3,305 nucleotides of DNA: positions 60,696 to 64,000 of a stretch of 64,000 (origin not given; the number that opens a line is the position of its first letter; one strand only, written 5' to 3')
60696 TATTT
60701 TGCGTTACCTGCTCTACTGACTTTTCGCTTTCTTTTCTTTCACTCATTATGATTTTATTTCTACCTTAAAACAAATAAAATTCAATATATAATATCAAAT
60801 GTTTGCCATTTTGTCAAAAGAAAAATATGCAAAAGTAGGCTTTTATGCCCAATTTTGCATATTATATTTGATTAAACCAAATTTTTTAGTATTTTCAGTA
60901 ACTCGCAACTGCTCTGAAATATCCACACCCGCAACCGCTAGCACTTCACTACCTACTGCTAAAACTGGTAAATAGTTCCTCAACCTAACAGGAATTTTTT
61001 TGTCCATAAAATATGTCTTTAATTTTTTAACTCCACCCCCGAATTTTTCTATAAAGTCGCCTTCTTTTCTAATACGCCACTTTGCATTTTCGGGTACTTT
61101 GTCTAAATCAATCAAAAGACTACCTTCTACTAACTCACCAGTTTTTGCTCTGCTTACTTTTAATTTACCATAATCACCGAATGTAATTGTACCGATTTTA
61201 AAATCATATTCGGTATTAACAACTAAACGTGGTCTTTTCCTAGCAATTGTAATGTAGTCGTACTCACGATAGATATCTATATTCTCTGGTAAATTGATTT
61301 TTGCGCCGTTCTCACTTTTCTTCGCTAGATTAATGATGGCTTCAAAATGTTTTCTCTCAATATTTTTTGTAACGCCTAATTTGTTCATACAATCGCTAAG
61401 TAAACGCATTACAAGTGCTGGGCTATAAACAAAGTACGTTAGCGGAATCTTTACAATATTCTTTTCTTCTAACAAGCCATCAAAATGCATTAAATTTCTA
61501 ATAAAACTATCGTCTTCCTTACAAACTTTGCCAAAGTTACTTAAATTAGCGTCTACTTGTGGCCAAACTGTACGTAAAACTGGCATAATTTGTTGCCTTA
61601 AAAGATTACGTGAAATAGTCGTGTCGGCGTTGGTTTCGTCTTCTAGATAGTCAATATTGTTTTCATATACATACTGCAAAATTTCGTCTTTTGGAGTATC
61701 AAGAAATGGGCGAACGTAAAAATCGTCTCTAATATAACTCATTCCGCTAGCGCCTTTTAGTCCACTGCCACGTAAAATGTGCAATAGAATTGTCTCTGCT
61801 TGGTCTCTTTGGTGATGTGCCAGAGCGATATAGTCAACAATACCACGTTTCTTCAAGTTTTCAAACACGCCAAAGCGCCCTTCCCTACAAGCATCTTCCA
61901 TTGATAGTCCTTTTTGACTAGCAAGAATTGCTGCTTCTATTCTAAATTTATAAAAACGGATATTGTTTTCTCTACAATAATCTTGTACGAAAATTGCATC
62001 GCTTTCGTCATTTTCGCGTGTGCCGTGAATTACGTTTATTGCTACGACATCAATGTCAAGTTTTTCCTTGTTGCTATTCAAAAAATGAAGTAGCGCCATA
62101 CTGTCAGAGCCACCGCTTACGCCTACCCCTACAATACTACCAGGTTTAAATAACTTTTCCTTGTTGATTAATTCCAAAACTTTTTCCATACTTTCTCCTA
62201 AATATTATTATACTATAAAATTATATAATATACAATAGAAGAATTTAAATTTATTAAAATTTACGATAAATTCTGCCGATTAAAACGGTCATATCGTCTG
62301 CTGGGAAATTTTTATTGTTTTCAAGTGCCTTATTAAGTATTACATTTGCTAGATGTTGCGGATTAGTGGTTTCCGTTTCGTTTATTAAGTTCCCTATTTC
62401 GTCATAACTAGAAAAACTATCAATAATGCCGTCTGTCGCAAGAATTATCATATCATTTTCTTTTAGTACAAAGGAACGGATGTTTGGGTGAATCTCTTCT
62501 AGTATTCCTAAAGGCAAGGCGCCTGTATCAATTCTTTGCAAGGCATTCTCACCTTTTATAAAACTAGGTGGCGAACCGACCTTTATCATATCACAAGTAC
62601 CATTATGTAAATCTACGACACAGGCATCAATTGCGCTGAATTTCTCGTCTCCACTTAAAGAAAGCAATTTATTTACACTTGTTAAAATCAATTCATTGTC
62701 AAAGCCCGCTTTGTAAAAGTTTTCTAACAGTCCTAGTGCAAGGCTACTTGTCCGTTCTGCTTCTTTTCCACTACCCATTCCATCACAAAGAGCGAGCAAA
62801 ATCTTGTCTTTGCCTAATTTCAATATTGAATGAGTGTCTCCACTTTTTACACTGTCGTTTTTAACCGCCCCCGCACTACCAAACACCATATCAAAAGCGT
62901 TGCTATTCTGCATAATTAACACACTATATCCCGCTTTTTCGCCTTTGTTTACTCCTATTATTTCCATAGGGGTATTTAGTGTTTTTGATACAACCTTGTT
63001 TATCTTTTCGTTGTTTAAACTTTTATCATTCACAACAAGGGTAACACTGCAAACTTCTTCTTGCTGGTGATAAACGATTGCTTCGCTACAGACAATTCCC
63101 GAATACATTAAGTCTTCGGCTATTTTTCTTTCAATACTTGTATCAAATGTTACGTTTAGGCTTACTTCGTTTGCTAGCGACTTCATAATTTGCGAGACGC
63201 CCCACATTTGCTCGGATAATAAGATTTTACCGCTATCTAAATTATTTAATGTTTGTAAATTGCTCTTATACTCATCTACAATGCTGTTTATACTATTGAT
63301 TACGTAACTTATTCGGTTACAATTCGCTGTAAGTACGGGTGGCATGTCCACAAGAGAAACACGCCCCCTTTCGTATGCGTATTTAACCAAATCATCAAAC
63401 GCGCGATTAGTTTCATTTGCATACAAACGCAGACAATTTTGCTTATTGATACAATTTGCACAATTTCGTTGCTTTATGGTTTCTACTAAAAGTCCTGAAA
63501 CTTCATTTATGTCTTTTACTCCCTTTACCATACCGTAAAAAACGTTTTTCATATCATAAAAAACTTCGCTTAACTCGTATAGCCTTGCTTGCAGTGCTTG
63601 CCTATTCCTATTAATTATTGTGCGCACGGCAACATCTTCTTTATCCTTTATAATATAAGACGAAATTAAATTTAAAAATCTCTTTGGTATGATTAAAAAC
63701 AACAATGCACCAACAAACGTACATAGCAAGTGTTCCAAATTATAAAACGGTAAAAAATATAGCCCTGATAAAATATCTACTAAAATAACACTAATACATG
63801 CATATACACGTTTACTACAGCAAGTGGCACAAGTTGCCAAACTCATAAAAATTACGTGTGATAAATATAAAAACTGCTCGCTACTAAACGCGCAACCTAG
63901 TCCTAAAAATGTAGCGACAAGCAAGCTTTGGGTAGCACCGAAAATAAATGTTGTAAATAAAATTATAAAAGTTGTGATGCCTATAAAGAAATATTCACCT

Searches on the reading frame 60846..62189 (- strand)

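Call 73: search_protein_families(library=pfam, proteins=[window:60846-62189:-], max_evalue=1e-8)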
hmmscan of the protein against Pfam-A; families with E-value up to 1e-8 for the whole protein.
window:60846-62189:- (448 aa): 2 families
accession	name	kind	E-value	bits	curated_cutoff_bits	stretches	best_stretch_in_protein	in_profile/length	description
PF01171.26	ATP_bind_3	-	6.7e-49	166.5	27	1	21-200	3-182/182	PP-loop family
PF11734.13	TilS_C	-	3.6e-09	36.3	22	1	371-435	3-68/74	TilS substrate C-terminal domain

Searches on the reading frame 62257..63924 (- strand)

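Call 73: search_protein_families(library=pfam, proteins=[window:62257-63924:-], max_evalue=1e-8)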
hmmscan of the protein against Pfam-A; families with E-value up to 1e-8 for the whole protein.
window:62257-63924:- (556 aa): 2 families
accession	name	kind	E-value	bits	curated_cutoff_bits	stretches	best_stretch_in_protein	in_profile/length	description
PF07228.17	SpoIIE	-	7.8e-30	104.7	25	1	373-551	3-190/192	Stage II sporulation protein E (SpoIIE)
PF19732.4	SpoIIE_N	-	2.8e-25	89.4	27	1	38-356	275-601/605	Stage II sporulation protein E N-terminal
